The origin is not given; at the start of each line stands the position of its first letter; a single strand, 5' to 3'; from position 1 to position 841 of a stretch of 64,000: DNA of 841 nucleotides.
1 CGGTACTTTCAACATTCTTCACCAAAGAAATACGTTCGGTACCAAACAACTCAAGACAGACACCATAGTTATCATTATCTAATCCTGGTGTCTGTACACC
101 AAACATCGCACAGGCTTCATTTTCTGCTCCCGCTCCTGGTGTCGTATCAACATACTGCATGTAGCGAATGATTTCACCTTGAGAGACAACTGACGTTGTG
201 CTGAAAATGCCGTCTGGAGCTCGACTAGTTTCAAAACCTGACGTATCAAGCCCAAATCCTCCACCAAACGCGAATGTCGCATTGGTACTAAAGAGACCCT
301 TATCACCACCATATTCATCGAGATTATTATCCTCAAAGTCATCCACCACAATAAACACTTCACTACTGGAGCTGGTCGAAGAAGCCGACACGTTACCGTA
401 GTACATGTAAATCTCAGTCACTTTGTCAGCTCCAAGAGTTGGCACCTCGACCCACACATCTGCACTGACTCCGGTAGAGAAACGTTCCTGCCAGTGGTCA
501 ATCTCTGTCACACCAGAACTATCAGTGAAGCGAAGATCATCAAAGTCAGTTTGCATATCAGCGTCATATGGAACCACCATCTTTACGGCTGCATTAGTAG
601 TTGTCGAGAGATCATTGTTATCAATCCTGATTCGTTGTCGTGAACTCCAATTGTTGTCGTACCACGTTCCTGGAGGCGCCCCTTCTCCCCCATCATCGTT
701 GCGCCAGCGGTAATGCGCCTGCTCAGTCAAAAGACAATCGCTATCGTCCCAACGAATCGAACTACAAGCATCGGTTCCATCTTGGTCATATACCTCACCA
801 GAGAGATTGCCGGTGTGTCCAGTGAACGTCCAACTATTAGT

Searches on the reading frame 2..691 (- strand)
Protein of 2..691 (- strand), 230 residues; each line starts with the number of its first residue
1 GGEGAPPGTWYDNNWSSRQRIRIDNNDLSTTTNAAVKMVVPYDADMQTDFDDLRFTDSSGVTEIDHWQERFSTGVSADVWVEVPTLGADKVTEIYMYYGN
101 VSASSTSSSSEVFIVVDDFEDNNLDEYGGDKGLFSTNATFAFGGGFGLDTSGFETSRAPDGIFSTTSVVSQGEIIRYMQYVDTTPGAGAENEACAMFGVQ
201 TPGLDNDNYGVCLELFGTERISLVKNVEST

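Call 10: search_protein_families(library=pfam, proteins=[window:2-691:-], max_evalue=1)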
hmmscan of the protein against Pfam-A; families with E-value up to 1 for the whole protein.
window:2-691:- (230 aa): 2 families
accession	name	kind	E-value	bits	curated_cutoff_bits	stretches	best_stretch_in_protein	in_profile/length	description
PF10102.14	DUF2341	-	2.9e-18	66.5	23.4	1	49-126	1-78/84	Domain of unknown function (DUF2341)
PF02247.22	Como_LCP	-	0.059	12.4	27.1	1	52-135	285-365/373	Large coat protein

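Call 20: find_related_loci(query=window:2-691:-, collection=genome_contigs, flank=10000)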
Query window:2-691:- (230 aa) in genome_contigs; peptide patterns used: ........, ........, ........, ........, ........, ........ (x = any residue, [..] = any of these).
146 stretches matched a pattern; 118 encode a relative of the query (tblastn E <= 1e-3); the best 80 are kept; 78 distinct loci.
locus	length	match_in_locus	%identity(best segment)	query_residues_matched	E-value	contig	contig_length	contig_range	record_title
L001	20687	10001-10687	62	1-230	5e-92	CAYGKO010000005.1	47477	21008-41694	MAG TPA_asm: uncultured Candidatus Saccharibacteria bacterium isolate ERP117304_co1_170 genome assembly, contig: NODE_87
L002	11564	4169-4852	60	1-230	4e-92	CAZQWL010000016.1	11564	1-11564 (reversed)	MAG TPA_asm: uncultured Candidatus Saccharibacteria bacterium isolate SRP345593_co1_165 genome assembly, contig: NODE_18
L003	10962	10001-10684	61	1-230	2e-91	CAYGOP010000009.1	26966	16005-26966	MAG TPA_asm: uncultured Candidatus Saccharibacteria bacterium isolate ERP117304_co1_139 genome assembly, contig: NODE_18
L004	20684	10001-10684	60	1-230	3e-90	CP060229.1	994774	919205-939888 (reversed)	MAG: Candidatus Nomurabacteria bacterium isolate HK-STAS-PATE-25 chromosome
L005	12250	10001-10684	57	1-230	4e-87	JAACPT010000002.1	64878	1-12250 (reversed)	MAG: Candidatus Parcubacteria bacterium isolate CG_2015-02_43_9 CG_2015-02_curated_scaffold_203, whole genome shotgun se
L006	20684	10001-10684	58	1-230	4e-86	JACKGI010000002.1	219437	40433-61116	MAG: Candidatus Nomurabacteria bacterium isolate HK-STAS-PATE-30 HK-STAS-PATE-30_2, whole genome shotgun sequence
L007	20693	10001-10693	60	1-230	2e-85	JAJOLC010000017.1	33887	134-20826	MAG: Candidatus Paceibacterota bacterium isolate MAG-712 c_000000000017, whole genome shotgun sequence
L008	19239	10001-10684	56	1-230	2e-84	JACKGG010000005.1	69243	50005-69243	MAG: Candidatus Nomurabacteria bacterium isolate HK-STAS-PATE-28 HK-STAS-PATE-28_5, whole genome shotgun sequence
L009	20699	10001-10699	58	1-229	5e-83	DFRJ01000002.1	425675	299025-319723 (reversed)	MAG TPA_asm: Patescibacteria group bacterium UBA3466 UBA3466_contig_839, whole genome shotgun sequence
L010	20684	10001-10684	55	1-230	3e-77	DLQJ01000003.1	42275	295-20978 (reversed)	MAG TPA_asm: Patescibacteria group bacterium UBA7435 UBA7435_contig_47767, whole genome shotgun sequence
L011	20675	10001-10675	50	1-228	5e-76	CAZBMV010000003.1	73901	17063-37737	MAG TPA_asm: uncultured Candidatus Saccharibacteria bacterium isolate binchicken_co16_358 genome assembly, contig: NODE_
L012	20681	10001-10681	53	1-230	9e-76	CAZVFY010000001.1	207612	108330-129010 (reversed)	MAG TPA_asm: uncultured Candidatus Saccharibacteria bacterium isolate SRP063590_co1_123 genome assembly, contig: NODE_49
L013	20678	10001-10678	54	1-227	3e-75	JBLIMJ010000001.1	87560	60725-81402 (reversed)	MAG: Acidimicrobiales bacterium isolate 3300053785_92 Ga0535658_0000208, whole genome shotgun sequence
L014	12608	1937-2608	50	1-227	3e-73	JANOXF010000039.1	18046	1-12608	MAG: Candidatus Kaiserbacteria bacterium isolate VAR_35_metabat_256 VAR_35_k141_2314155, whole genome shotgun sequence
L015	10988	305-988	50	1-229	9e-73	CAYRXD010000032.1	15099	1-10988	MAG TPA_asm: uncultured Candidatus Saccharibacteria bacterium isolate binchicken_co125_168 genome assembly, contig: NODE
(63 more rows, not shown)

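Call 32: search_protein_families(library=ncbifam, proteins=[window:2-691:-], max_evalue=0.01)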
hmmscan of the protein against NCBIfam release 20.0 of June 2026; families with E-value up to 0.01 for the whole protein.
window:2-691:- (230 aa): 0 families
